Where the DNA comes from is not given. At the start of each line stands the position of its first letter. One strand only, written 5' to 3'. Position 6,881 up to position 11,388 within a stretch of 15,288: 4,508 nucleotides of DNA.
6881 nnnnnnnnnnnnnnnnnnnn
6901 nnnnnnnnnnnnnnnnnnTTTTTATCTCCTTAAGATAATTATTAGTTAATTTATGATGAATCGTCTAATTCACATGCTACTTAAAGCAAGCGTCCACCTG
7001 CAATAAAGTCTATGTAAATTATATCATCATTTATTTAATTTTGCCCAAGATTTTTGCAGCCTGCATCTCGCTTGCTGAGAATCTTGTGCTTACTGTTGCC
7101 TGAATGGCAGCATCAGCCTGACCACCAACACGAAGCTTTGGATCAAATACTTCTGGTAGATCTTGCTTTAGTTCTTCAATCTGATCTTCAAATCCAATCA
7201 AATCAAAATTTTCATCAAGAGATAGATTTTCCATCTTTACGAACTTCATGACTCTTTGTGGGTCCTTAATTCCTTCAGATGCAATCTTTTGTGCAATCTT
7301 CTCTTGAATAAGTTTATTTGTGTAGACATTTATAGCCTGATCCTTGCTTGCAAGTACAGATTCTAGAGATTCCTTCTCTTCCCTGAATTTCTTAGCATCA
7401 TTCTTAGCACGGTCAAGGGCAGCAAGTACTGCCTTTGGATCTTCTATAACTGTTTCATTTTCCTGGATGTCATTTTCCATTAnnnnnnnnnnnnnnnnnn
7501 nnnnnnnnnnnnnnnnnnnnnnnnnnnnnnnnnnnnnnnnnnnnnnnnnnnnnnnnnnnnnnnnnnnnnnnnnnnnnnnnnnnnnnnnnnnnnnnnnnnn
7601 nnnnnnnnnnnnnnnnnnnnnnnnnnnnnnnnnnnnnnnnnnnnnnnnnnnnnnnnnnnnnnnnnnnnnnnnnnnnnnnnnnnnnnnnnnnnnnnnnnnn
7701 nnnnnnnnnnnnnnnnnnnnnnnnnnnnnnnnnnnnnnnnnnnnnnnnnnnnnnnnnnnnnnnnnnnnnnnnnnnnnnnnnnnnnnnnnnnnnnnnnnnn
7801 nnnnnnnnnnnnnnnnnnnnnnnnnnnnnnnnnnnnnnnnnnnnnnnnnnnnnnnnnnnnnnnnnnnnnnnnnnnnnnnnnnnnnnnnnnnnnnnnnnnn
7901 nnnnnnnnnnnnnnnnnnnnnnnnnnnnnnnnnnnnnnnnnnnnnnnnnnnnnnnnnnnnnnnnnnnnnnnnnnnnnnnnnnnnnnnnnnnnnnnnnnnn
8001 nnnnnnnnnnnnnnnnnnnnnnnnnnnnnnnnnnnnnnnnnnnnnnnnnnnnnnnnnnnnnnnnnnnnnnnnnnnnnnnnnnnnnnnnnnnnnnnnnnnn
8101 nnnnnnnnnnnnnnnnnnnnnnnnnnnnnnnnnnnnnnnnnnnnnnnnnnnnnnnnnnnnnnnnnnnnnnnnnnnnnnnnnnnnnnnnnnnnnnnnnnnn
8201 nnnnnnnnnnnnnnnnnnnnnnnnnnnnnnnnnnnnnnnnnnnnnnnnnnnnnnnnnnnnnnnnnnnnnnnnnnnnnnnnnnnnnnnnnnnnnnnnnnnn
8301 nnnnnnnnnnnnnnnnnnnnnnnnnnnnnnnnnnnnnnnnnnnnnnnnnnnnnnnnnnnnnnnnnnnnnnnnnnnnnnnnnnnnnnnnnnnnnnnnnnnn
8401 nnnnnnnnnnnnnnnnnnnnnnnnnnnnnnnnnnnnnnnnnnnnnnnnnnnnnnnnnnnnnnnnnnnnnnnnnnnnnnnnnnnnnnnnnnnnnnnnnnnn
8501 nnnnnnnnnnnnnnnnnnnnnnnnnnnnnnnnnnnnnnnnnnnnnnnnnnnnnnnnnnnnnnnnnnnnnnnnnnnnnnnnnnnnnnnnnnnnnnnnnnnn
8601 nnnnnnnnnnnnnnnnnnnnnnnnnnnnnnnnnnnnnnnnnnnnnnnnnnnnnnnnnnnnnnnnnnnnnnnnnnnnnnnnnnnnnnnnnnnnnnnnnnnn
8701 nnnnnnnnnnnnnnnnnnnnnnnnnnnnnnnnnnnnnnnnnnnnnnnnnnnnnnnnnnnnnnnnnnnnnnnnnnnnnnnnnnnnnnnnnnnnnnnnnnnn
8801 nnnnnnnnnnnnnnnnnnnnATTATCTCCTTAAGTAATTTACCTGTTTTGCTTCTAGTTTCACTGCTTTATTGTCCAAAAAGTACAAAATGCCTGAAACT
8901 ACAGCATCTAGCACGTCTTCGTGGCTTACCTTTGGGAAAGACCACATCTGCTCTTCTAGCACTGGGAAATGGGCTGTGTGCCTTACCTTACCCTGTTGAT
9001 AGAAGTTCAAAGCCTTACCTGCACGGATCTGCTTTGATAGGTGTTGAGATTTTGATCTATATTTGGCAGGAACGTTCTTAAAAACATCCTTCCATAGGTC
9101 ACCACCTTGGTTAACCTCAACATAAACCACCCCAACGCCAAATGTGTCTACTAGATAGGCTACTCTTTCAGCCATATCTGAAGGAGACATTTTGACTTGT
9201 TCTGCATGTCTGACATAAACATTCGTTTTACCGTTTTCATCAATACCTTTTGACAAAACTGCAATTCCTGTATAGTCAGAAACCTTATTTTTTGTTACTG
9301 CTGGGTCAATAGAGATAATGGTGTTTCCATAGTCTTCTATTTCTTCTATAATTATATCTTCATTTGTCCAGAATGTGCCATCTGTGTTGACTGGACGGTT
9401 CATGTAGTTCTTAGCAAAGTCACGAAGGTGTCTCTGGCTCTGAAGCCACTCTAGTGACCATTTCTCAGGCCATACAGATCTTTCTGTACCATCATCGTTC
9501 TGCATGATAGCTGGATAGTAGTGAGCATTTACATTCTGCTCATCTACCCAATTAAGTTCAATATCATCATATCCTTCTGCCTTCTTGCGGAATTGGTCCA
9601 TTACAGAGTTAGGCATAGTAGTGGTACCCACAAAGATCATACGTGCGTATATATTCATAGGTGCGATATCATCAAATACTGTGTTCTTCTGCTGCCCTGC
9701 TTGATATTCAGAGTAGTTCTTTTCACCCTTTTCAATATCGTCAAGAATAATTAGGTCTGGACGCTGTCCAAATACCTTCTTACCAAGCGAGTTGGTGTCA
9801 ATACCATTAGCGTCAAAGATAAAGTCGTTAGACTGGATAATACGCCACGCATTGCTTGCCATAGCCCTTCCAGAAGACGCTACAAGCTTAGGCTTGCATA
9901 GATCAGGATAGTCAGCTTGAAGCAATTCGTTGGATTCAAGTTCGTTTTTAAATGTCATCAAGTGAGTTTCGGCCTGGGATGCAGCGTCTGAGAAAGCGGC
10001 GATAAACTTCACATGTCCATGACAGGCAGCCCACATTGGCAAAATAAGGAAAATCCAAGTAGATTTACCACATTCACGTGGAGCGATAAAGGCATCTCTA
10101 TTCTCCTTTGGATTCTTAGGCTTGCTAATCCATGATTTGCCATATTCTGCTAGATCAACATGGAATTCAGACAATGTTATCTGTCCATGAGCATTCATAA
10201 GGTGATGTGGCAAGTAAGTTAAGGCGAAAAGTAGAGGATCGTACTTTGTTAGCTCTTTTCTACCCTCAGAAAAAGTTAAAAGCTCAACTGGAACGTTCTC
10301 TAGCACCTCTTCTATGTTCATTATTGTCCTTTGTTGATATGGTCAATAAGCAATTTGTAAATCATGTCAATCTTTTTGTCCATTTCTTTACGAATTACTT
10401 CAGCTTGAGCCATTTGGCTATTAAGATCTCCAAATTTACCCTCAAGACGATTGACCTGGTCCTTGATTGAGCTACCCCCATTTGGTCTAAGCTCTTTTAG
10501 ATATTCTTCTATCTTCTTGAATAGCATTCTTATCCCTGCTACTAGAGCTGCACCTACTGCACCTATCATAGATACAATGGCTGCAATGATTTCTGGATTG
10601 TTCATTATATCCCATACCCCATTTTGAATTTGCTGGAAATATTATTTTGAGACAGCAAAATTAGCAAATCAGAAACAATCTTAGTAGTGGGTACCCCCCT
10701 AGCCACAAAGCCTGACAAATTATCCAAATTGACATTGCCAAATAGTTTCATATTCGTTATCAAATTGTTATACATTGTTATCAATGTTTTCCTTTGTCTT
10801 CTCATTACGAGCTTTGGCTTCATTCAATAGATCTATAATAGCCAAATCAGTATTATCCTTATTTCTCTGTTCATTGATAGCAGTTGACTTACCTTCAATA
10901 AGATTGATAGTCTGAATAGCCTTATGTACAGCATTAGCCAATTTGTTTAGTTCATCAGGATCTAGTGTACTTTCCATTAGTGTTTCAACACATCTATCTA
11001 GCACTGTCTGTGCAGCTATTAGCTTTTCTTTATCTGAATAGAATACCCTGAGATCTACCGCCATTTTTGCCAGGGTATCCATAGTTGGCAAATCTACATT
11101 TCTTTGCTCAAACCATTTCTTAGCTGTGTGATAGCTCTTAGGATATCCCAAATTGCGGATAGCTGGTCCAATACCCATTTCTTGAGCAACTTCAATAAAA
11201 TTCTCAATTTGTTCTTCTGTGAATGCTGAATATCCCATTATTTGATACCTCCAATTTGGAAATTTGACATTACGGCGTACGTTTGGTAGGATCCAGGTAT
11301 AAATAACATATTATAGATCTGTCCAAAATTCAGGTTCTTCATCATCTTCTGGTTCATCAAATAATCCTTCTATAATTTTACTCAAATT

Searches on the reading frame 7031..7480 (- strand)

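Call 7: search_protein_families(library=pfam, proteins=[window:7031-7480:-], max_evalue=0.01)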
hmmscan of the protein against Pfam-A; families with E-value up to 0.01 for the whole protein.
window:7031-7480:- (149 aa): 1 family
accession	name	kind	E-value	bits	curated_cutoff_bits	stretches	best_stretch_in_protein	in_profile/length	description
PF06810.17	Phage_scaffold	-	1.1e-09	38.9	35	1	5-114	43-151/170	Phage capsid assembly scaffolding protein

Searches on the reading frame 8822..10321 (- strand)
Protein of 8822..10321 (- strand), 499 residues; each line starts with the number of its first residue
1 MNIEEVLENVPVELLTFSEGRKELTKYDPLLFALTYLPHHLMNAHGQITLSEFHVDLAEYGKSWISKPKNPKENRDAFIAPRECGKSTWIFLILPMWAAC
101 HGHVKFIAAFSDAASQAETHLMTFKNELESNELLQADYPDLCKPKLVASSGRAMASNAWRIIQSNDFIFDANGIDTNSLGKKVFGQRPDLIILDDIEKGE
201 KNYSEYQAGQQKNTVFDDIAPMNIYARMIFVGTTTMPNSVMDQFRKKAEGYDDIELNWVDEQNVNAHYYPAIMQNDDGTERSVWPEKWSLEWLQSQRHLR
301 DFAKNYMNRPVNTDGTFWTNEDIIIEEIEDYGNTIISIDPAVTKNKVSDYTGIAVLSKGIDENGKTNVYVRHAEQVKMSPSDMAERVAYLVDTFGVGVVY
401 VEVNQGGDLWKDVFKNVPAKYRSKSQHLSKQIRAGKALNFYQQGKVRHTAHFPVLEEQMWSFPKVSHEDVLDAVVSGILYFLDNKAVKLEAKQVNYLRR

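Call 7: search_protein_families(library=pfam, proteins=[window:8822-10321:-], max_evalue=0.01)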
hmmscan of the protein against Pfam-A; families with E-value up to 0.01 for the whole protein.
window:8822-10321:- (499 aa): 1 family
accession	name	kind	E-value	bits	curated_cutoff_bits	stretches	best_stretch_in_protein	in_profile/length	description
PF17289.8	Terminase_6C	-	3.2e-09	37.4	22.6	1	336-479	1-153/155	Terminase RNaseH-like domain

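Call 10: search_protein_families(library=phrogs, proteins=[window:8822-10321:-], max_evalue=0.01)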
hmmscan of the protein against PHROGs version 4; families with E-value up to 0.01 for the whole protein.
window:8822-10321:- (499 aa): 2 families
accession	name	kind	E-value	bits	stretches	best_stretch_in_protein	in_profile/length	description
phrog_38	-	head and packaging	4.8e-70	238.1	1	23-489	267-711/760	terminase large subunit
phrog_14112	-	unknown function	1.9e-10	41.6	1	77-217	106-240/247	-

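Call 68: search_dna_similar(query=window:8822-10321:-, collection=phages, mode=protein, max_rows=15)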
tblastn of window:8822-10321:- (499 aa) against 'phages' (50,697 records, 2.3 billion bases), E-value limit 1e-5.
Records with a match: 357; places in all: 359; records where one place covers at least 80% of the query: 125.
Best place of each record, by identity: <60% 357.
By first word of the organism name: Ralstonia 93; Pseudomonas 75; Vibrio 64; Bacteriophage 17; Streptomyces 16; Paenibacillus 13; Bacillus 11; Microbacterium 9; Arthrobacter 9; Escherichia 6; and 26 more.
By host as written in the record: - 86; Ralstonia solanacearum 65; Pseudomonas aeruginosa 29; Pseudomonas aeruginosa PA14 17; Paenibacillus larvae 11; Ralstonia solanacearum Race 3, Biovar 1 6; Arthrobacter globiformis B-2979 6; Streptomyces viridochromogenes DSM40736 5; and 94 more.
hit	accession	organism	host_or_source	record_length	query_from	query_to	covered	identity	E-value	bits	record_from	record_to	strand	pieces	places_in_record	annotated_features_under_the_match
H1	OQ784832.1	Streptomyces phage Mulchroom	Streptomyces phage MulchMansion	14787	18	497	96%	54.0%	3e-81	547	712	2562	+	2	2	2: terminase large subunit | right and left terminal repeats are identical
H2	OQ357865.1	Satellite phage MiniFlayer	Streptomyces mirabilis NRRL B-2400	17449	16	497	97%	46.4%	1e-140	452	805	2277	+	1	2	2: terminase large subunit | right and left terminal repeats are identical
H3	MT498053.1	Streptomyces phage PHTowN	Streptomyces viridochromogenes DSM40736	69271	18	495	96%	42.7%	3e-119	391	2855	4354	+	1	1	8: terminase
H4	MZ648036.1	Streptomyces phage Lizz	Streptomyces viridochromogenes DSM40736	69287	18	495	96%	42.7%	3e-119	391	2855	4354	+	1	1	8: terminase large subunit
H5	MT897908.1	Streptomyces phage ShakeNBake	Streptomyces viridochromogenes DSM40736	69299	18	495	96%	42.7%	3e-119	391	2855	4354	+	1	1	8: terminase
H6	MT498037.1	Streptomyces phage Dryad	Streptomyces viridochromogenes DSM40736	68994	18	482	93%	43.5%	1e-119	392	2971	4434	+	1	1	9: terminase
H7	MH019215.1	Streptomyces phage Yara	Streptomyces toxytricini NRRL B-5426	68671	20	482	93%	43.4%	3e-122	399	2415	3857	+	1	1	7: terminase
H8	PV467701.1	Microbacterium phage Isperia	Microbacterium paraoxydans NRRL B-24275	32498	18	482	93%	43.1%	8e-110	363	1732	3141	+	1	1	6: terminase large subunit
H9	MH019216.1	Streptomyces phage Wentworth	Streptomyces griseus ATCC 10137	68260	18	482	93%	42.8%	3e-119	391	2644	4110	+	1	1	8: terminase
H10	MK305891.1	Streptomyces phage Gibson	Streptomyces griseus ATCC 10137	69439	18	482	93%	42.6%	1e-117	386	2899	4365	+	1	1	8: terminase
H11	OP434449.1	Microbacterium phage OscarSo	Microbacterium radiodurans NRRL B-24799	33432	17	496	96%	41.1%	6e-112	370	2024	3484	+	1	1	6: terminase large subunit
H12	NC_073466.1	Microbacterium phage OscarSo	Microbacterium radiodurans NRRL B-24799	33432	17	496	96%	41.1%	6e-112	370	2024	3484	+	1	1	6: terminase large subunit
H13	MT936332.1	Streptomyces phage phiRKBJ001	Streptomyces sp. RKBHB-173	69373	18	482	93%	42.4%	6e-118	387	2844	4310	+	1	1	terminase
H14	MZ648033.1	Streptomyces phage Rooney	Streptomyces viridochromogenes DSM40736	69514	18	482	93%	42.2%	3e-117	385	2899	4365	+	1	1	8: terminase large subunit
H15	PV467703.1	Microbacterium phage Wyvern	Microbacterium paraoxydans NRRL B-24275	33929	18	482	93%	42.1%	6e-105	349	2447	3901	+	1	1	8: terminase large subunit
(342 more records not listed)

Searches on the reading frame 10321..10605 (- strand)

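Call 7: search_protein_families(library=pfam, proteins=[window:10321-10605:-], max_evalue=0.01)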
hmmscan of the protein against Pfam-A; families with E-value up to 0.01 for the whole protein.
window:10321-10605:- (94 aa): 0 families

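Call 9: search_protein_families(library=phrogs, proteins=[window:10321-10605:-], max_evalue=0.01)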
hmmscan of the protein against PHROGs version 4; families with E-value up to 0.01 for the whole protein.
window:10321-10605:- (94 aa): 4 families
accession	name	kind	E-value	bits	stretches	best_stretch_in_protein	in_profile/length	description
phrog_9869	-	unknown function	2.9e-11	44.3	1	30-64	57-94/98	-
phrog_462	-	other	7.5e-05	23.9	1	9-82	13-77/101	lipoprotein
phrog_15431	-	lysis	0.00026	22.1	1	29-61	86-118/159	holin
phrog_1009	-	unknown function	0.00099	20.2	1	7-89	8-88/103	-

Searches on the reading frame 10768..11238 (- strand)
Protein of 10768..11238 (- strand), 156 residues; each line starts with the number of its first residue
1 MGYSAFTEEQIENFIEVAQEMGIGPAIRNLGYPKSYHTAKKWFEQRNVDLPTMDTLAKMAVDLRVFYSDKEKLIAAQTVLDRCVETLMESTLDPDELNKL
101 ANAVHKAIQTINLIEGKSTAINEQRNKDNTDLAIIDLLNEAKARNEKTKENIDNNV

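Call 7: search_protein_families(library=pfam, proteins=[window:10768-11238:-], max_evalue=0.01)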
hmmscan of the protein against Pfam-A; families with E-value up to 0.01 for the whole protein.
window:10768-11238:- (156 aa): 0 families

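Call 9: search_protein_families(library=phrogs, proteins=[window:10768-11238:-], max_evalue=0.01)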
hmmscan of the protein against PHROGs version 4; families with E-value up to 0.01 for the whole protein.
window:10768-11238:- (156 aa): 1 family
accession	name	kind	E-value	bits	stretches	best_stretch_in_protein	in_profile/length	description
phrog_6299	-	head and packaging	0.0036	18.3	1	52-154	86-184/193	terminase small subunit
